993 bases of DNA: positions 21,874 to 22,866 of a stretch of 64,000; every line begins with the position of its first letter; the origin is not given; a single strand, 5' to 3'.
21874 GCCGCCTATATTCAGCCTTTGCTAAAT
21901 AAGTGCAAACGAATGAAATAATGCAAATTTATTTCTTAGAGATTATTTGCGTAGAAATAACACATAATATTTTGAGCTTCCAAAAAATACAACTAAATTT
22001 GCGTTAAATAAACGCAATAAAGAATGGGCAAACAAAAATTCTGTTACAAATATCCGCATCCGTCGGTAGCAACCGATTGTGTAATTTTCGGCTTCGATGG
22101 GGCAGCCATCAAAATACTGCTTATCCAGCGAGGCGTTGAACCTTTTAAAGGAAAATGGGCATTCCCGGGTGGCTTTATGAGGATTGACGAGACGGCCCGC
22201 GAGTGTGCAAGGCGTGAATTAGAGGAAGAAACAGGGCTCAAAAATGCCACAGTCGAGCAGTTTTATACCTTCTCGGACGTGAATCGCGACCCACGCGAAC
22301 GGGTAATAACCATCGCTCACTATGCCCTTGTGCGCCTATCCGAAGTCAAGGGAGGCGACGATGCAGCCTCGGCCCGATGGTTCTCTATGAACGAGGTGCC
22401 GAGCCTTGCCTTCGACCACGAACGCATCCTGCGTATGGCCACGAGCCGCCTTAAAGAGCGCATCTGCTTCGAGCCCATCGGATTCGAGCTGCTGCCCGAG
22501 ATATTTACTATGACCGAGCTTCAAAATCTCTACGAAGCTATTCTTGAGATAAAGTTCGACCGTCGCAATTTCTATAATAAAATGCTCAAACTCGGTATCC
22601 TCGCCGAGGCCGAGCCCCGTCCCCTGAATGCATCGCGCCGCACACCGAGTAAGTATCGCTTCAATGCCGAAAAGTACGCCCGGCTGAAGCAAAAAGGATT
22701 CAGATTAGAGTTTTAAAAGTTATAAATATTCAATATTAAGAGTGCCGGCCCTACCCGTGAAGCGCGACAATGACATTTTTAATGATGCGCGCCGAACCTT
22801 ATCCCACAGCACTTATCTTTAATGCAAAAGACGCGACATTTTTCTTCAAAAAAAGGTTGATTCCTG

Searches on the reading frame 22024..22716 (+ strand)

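Call 79: search_protein_families(library=pfam, proteins=[window:22024-22716:+], max_evalue=0.00001)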
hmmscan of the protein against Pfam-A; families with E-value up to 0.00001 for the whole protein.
window:22024-22716:+ (230 aa): 3 families
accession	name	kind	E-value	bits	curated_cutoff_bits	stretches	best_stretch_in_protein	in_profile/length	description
PF00293.34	NUDIX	-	8.9e-23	81.2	21.1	1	14-136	3-131/134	NUDIX domain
PF21906.2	NrtR_WHD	-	1.4e-18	67.3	27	1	153-213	1-61/61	NrtR DNA-binding winged helix domain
PF19368.5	AraR_C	-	1.1e-14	54.9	23.8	1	150-225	2-78/82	AraR C-terminal winged HTH domain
